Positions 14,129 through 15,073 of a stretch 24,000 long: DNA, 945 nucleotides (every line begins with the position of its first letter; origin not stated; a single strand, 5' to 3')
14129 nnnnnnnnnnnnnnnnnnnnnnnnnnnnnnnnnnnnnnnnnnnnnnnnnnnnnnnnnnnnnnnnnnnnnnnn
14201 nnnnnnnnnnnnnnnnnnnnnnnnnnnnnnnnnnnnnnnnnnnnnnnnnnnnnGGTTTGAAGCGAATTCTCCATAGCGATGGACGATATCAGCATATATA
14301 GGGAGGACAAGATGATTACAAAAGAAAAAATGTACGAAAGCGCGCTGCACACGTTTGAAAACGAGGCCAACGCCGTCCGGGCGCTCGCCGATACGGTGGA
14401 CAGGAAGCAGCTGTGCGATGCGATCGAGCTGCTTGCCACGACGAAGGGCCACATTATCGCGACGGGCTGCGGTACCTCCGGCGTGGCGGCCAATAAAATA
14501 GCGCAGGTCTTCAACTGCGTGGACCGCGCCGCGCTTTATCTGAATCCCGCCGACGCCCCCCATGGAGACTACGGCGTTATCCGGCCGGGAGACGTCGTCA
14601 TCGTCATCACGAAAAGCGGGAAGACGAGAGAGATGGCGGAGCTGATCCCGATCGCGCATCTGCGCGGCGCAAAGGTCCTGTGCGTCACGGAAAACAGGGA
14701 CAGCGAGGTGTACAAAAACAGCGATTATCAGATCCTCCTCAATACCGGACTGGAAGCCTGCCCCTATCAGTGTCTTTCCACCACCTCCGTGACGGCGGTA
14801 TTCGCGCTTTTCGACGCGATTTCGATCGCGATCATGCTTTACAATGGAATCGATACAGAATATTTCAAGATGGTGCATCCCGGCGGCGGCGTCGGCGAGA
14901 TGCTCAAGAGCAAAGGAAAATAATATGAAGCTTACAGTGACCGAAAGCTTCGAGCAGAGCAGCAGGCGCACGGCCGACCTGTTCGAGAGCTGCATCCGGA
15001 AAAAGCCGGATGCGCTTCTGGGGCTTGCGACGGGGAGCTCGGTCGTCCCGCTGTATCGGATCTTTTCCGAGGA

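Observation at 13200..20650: Complete sgc-type orphan PTS locus (all seven E. coli sgcXBCQAER families) expanded by SIS and NagB-like enzymes, on a lower-GC segment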

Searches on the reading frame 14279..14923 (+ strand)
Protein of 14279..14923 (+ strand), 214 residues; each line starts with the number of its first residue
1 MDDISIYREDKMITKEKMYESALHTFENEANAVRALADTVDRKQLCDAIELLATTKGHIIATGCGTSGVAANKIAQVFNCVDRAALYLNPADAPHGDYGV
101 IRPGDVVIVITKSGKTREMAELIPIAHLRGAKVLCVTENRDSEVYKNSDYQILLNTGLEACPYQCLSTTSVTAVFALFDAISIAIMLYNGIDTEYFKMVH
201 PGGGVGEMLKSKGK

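Call 3: search_protein_families(library=pfam, proteins=[window:14279-14923:+], max_evalue=0.001)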
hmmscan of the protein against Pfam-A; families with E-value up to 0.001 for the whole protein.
window:14279-14923:+ (214 aa): 2 families
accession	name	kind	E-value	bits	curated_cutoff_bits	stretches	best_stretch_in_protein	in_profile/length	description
PF01380.27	SIS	-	8.5e-20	71.3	25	1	56-181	5-128/131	SIS domain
PF13580.11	SIS_2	-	9.7e-05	22.9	27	0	101-137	101-137/138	SIS domain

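Call 4: search_protein_families(library=ncbifam, proteins=[window:14279-14923:+], max_evalue=0.001)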
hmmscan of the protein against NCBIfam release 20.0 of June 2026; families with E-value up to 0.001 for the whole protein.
window:14279-14923:+ (214 aa): 16 families
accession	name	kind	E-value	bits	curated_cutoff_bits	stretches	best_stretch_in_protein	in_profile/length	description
NF008141.0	PRK10892.1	equivalog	1.3e-33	116.7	505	1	27-209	21-202/328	arabinose-5-phosphate isomerase KdsD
TIGR00393.1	kpsF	subfamily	1.1e-32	113.7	203.7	1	57-211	1-155/268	KpsF/GutQ family sugar-phosphate isomerase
NF008581.0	PRK11543.1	equivalog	9e-29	100.5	481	1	16-209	3-195/321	arabinose-5-phosphate isomerase GutQ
NF040776.2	AlsR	equivalog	2.5e-11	43.1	400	1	101-185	174-256/279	transcriptional repressor AlsR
NF008458.0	PRK11337.1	equivalog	2.9e-10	39.6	378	1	100-185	185-268/293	MurR/RpiR family transcriptional regulator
NF001484.0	PRK00331.1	subfamily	1.2e-09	37.1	381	1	36-161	265-391/601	isomerizing glutamine--fructose-6-phosphate transaminase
TIGR03127.2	RuMP_HxlB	equivalog_domain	1.3e-09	38.2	160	1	33-190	8-164/178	6-phospho-3-hexuloisomerase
NF010701.0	PRK14101.1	equivalog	4.6e-08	31.7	920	1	25-149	438-560/638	bifunctional transcriptional regulator/glucokinase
TIGR01135.1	glmS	equivalog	5.2e-08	31.8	418.05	1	47-162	283-397/607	glutamine--fructose-6-phosphate transaminase (isomerizing)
NF008451.0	PRK11302.1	subfamily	1.6e-07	31.1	296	1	24-191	97-260/286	transcriptional regulator HexR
NF003915.0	PRK05441.1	subfamily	1.6e-07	30.7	168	1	101-160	129-188/300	N-acetylmuramic acid 6-phosphate etherase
NF008590.0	PRK11557.1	equivalog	2.5e-07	30.4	355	1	27-186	104-260/282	MurR/RpiR family transcriptional regulator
NF041755.1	RuMP_HxlAB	equivalog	4.7e-07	29.1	500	1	100-200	285-387/391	bifunctional 3-hexulose-6-phosphate synthase/6-phospho-3-hexuloisomerase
TIGR00274.1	TIGR00274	equivalog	5.5e-06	25.6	302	1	104-188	127-210/291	N-acetylmuramic acid 6-phosphate etherase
NF002805.0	PRK02947.1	subfamily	0.00012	21.4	135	1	101-143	105-147/247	sugar isomerase domain-containing protein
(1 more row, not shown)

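Call 26: search_solved_structures(query=window:14279-14923:+, max_evalue=0.00001)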
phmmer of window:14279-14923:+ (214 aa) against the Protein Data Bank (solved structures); distinct sequences matched with E-value up to 0.00001: 4.
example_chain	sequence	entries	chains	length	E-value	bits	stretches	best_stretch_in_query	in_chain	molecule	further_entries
3fxa_A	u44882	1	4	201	5.8e-46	160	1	15-211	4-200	SIS domain protein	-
3etn_A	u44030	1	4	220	3.8e-24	88.8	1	15-208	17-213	putative phosphosugar isomerase involved in capsule formation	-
2xhz_A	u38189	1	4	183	4.8e-23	85.2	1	45-187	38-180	ARABINOSE 5-PHOSPHATE ISOMERASE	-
5uqi_A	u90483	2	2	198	8.1e-20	74.7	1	23-207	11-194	Phosphosugar isomerase | Isomerase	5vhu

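Call 52: search_solved_structures(query=window:14279-14923:+, max_evalue=0.00001, show_alignments=4)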
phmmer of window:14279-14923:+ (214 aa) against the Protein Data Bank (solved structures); distinct sequences matched with E-value up to 0.00001: 4.
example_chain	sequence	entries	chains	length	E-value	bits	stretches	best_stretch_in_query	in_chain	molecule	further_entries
3fxa_A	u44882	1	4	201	5.8e-46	160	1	15-211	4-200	SIS domain protein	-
3etn_A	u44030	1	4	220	3.8e-24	88.8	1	15-208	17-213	putative phosphosugar isomerase involved in capsule formation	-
2xhz_A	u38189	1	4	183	4.8e-23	85.2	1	45-187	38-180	ARABINOSE 5-PHOSPHATE ISOMERASE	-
5uqi_A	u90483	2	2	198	8.1e-20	74.7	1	23-207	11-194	Phosphosugar isomerase | Isomerase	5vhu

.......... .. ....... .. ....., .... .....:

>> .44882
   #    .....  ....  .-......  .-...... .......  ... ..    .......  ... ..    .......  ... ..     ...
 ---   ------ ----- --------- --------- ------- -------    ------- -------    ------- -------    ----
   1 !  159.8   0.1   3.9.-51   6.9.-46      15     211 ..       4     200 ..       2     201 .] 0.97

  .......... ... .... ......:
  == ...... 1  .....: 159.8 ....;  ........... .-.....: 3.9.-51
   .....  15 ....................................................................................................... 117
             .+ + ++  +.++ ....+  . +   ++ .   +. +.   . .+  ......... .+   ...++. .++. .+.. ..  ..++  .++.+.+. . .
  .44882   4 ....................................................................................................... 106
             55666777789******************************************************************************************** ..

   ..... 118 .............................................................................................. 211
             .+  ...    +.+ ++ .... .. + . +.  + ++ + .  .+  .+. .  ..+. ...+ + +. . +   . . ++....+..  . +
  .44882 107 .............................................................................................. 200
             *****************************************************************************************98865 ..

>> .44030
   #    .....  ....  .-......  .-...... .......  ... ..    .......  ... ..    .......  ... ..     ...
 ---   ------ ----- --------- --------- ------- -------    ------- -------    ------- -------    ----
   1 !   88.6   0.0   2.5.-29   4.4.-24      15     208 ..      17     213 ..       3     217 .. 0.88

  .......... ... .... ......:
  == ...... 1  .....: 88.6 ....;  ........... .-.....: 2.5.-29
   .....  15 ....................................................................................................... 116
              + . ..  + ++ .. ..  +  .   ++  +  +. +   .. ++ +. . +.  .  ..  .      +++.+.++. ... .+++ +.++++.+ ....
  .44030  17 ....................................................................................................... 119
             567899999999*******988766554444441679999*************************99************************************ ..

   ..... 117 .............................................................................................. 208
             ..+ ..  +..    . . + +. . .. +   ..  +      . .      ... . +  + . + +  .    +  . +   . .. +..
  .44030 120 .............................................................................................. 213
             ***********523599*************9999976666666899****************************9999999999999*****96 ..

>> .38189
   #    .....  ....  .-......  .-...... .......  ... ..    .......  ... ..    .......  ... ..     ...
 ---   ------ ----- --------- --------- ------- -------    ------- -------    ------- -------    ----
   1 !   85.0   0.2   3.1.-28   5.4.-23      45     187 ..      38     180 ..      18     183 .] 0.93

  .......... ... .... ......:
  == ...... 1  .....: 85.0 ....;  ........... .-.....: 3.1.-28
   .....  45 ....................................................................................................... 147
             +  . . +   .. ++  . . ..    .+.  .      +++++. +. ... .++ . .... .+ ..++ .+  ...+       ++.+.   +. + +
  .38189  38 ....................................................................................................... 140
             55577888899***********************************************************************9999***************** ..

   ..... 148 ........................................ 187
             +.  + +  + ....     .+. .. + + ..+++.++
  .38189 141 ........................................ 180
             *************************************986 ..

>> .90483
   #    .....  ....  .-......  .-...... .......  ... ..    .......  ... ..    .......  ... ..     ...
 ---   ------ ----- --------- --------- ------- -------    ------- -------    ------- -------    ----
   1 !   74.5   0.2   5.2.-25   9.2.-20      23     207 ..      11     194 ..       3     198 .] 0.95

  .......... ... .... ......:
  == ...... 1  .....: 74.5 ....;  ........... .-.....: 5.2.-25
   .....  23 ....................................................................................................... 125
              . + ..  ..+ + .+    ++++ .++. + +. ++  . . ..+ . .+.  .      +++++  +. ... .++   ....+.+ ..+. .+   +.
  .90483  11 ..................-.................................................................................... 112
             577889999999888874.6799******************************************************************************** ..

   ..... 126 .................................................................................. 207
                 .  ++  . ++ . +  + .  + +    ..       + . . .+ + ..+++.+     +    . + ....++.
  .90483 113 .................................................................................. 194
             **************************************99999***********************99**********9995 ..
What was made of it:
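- The SIS is most similar to KdsD/GutQ/KpsF (call 4) and to solved arabinose-5-P isomerases (calls 26, 52). The SIS has Thr in place of KdsD Lys59 (call 52).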

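Call 58: find_homologous_proteins(query=window:14279-14923:+, max_evalue=1e-10)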
Query window:14279-14923:+ (214 aa): 86 proteins with E <= 1e-10 among 304 candidates.
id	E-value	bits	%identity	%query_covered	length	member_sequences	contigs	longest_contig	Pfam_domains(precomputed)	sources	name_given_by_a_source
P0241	7.2e-130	449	100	95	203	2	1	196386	PF01380.28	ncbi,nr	ncbi:MAG: SIS domain-containing protein [Oscillospiraceae bacterium]|nr:SIS domain-containing protei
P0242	1.1e-107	376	82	93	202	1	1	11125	PF01380.28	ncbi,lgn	-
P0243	2.6e-106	372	83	93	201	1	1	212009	PF01380.28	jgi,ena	jgi:Predicted sugar phosphate isomerase involved in capsule formation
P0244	2.6e-106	372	82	93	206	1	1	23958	PF01380.28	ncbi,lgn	-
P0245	3.7e-105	368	82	93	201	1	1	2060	PF01380.28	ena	-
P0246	3.9e-105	368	81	94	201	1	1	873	PF01380.28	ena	-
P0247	4.6e-104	364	80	93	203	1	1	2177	PF01380.28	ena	-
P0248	6.5e-104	364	79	94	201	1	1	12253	PF01380.28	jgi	jgi:arabinose-5-phosphate isomerase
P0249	7.6e-104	364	80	94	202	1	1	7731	PF01380.28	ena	-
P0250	7.6e-104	364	80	94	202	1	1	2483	PF01380.28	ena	-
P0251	1.3e-102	360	78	94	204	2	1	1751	PF01380.28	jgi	jgi:arabinose-5-phosphate isomerase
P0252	2.2e-102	359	80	93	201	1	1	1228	PF01380.28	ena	-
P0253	3.9e-102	358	80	94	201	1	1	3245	PF01380.28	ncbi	-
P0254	4.1e-101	355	79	94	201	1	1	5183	PF01380.28,PF13580.12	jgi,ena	-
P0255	4.8e-101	355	78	93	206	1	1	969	PF01380.28,PF13580.12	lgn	-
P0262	1.9e-98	346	75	94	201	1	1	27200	PF01380.28,PF13580.12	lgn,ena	-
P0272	2.2e-90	320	71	93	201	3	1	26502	PF01380.28,PF13580.12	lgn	-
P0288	1.1e-85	304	67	94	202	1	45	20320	PF01380.28,PF13580.12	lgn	-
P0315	2.0e-66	242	51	96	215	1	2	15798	PF01380.28,PF13580.12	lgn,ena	-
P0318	1.4e-62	229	55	93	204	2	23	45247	PF01380.28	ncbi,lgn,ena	-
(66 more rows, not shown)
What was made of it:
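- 14279..14923 (+): Single-domain SIS sugar-phosphate isomerase, KdsD/GutQ-like but without CBS domains. The start is 14279 or 14312. It keeps the equivalents of KdsD His88, Glu152 and His193, but Lys59 is replaced by Thr (GCGTSG), as in Listeria PDB 3fxa. Calls 3, 4, 26, 52, 58.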

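Call 59: find_encoding_contigs(protein=P0243, flank=10000, max_places=1)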
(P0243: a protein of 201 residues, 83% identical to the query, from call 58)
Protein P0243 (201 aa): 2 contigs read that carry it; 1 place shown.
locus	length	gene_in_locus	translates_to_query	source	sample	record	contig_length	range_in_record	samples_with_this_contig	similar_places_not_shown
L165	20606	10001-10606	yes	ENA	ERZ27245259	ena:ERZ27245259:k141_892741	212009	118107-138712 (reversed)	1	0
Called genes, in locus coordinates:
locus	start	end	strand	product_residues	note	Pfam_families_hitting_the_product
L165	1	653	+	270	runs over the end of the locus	PF03994:DUF350 (weak)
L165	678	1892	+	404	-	PF03738:GSP_synth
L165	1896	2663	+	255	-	-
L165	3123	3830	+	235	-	-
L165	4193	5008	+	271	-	-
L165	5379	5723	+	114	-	PF03551:PadR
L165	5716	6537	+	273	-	-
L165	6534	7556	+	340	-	PF13349:DUF4097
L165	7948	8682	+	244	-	PF02517:Rce1-like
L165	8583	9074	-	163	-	-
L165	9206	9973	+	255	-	PF08220:HTH_DeoR, PF08279:HTH_11 (weak), PF13412:HTH_24 (faint), PF00455:DeoRC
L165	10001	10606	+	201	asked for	PF01380:SIS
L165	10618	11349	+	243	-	PF01182:Glucosamine_iso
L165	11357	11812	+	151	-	PF00359:PTS_EIIA_2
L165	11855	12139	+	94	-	PF02302:PTS_IIB (weak)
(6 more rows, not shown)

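Call 60: find_encoding_contigs(protein=P0262, flank=10000, max_places=1)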
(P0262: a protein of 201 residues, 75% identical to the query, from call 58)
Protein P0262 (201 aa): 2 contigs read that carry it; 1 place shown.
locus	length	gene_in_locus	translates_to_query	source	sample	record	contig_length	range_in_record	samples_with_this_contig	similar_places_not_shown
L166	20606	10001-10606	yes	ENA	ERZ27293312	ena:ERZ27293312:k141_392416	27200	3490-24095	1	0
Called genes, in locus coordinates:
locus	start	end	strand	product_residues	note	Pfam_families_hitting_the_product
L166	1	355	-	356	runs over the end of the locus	-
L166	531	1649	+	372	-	PF01757:Acyl_transf_3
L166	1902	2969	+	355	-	PF00155:Aminotran_1_2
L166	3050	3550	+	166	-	PF06695:Sm_multidrug_ex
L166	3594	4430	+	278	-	PF13489:Methyltransf_23, PF08241:Methyltransf_11, PF08242:Methyltransf_12, PF13649:Methyltransf_25, PF13847:Methyltransf_31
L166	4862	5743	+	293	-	PF01430:HSP33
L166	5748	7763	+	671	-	PF00795:CN_hydrolase, PF02540:NAD_synthase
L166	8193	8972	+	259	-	PF08220:HTH_DeoR, PF00455:DeoRC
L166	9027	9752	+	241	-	PF01182:Glucosamine_iso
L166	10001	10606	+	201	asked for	PF13580:SIS_2 (faint), PF01380:SIS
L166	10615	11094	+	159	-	PF00359:PTS_EIIA_2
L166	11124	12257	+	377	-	PF05343:Peptidase_M42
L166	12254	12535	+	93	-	PF02302:PTS_IIB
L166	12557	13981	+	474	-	PF03611:EIIC-GAT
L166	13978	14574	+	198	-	PF00834:Ribul_P_3_epim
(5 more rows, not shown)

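Call 61: find_encoding_contigs(protein=P0318, flank=10000, max_places=2)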
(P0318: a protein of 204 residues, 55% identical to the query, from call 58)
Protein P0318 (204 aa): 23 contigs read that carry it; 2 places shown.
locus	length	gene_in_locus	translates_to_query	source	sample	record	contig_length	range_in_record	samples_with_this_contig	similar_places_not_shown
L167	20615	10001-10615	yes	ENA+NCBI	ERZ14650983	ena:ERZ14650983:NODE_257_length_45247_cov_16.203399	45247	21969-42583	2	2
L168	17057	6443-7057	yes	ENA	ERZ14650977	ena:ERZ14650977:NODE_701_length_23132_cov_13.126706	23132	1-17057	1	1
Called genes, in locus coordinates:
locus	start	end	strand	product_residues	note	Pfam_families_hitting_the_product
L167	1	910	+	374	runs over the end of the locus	PF03033:Glyco_transf_28, PF04101:Glyco_tran_28_C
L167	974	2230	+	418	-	PF00275:EPSP_synthase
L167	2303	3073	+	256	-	PF08478:POTRA_1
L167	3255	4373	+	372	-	PF00091:Tubulin, PF12327:FtsZ_C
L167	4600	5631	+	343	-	PF17820:PDZ_6, PF05580:Peptidase_S55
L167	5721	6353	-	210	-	PF00702:Hydrolase, PF13419:HAD_2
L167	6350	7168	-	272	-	PF03437:BtpA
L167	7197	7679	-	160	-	PF00359:PTS_EIIA_2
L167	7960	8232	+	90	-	PF00381:PTS-HPr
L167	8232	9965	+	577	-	PF05524:PEP-utilisers_N, PF00391:PEP-utilizers, PF02896:PEP-utilizers_C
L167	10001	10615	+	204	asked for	PF01380:SIS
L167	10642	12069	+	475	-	PF00171:Aldedh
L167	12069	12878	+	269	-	PF03437:BtpA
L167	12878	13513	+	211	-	PF00834:Ribul_P_3_epim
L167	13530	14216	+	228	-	PF00596:Aldolase_II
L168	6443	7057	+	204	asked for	PF01380:SIS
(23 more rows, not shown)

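Call 62: find_encoding_contigs(protein=P0244, flank=9000, max_places=1)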
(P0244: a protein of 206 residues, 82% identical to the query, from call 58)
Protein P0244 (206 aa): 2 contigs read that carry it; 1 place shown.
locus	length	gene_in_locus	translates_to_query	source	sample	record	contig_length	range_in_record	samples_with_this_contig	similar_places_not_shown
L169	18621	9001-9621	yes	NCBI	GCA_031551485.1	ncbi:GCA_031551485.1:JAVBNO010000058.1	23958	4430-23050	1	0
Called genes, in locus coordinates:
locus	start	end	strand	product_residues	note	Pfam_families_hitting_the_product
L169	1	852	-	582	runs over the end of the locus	PF00111:Fer2 (weak), PF13510:Fer2_4, PF10588:NADH-G_4Fe-4S_3, PF13237:Fer4_10 (faint), PF22117:Fer4_Nqo3 (weak), PF12838:Fer4_7 (weak), PF02906:Fe_hyd_lg_C, PF02256:Fe_hyd_SSU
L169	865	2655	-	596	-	PF01257:2Fe-2S_thioredx, PF01512:Complex1_51K, PF10531:SLBB (weak), PF10589:NADH_4Fe-4S, PF00037:Fer4 (weak), PF13237:Fer4_10, PF12838:Fer4_7 (weak), PF13187:Fer4_9 (weak), +3 more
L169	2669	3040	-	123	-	PF01257:2Fe-2S_thioredx (weak)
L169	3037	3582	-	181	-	PF02518:HATPase_c, PF13589:HATPase_c_3 (weak)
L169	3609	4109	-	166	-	PF01257:2Fe-2S_thioredx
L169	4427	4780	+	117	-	PF07085:DRTGG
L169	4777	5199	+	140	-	PF13581:HATPase_c_2, PF02518:HATPase_c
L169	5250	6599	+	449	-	PF12838:Fer4_7, PF13187:Fer4_9, PF13237:Fer4_10, PF13484:Fer4_16 (faint), PF00037:Fer4 (weak), PF12837:Fer4_6 (weak), PF02906:Fe_hyd_lg_C, PF04060:FeS, +1 more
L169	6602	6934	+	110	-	-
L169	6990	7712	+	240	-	PF02811:PHP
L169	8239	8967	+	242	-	PF08220:HTH_DeoR, PF00455:DeoRC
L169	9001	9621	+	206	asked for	PF01380:SIS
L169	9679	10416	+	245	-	PF01182:Glucosamine_iso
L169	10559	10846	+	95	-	PF02302:PTS_IIB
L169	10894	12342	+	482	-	PF03611:EIIC-GAT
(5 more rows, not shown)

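Call 63: find_encoding_contigs(protein=P0272, flank=9000, max_places=1)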
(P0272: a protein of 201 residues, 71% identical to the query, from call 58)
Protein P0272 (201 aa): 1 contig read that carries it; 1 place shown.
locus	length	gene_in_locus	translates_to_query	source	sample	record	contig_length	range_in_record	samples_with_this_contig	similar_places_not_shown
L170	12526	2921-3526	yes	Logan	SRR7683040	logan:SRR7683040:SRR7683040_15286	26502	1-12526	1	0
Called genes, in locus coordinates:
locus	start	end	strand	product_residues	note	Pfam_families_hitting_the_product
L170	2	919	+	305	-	?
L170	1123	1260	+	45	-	-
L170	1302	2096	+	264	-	PF08220:HTH_DeoR, PF00455:DeoRC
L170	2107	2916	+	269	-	PF03437:BtpA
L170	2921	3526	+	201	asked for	PF01380:SIS, PF13580:SIS_2 (weak)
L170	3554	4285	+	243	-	PF01182:Glucosamine_iso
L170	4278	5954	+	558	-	PF00370:FGGY_N, PF02782:FGGY_C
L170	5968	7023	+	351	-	PF00532:Peripla_BP_1 (weak), PF13407:Peripla_BP_4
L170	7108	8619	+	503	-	PF00005:ABC_tran, PF13304:AAA_21 (faint), PF00005:ABC_tran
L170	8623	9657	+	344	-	PF02653:BPD_transp_2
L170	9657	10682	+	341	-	PF02653:BPD_transp_2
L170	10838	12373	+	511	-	PF01966:HD (weak), PF13286:HD_assoc (faint)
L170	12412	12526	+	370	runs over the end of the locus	PF05222:AlaDh_PNT_N, PF01262:AlaDh_PNT_C, PF02826:2-Hacid_dh_C (weak)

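Call 64: find_encoding_contigs(protein=P0288, flank=9000, max_places=1)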
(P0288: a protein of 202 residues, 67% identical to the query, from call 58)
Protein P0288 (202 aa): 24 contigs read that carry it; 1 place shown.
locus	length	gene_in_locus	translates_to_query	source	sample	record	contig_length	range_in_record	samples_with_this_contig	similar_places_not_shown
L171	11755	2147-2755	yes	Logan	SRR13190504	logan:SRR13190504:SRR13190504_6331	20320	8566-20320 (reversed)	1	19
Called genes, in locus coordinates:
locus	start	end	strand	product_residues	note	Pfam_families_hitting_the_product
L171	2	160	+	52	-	?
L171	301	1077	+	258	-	PF08220:HTH_DeoR, PF00455:DeoRC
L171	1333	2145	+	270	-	PF03437:BtpA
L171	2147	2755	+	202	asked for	PF13580:SIS_2 (faint), PF01380:SIS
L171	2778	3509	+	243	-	PF01182:Glucosamine_iso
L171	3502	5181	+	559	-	PF00370:FGGY_N, PF02782:FGGY_C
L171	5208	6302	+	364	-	PF13407:Peripla_BP_4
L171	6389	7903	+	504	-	PF00005:ABC_tran, PF13304:AAA_21 (faint), PF00005:ABC_tran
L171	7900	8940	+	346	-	PF02653:BPD_transp_2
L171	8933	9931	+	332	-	PF02653:BPD_transp_2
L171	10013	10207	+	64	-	-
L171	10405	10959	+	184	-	-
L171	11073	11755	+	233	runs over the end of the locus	PF04203:Sortase (weak)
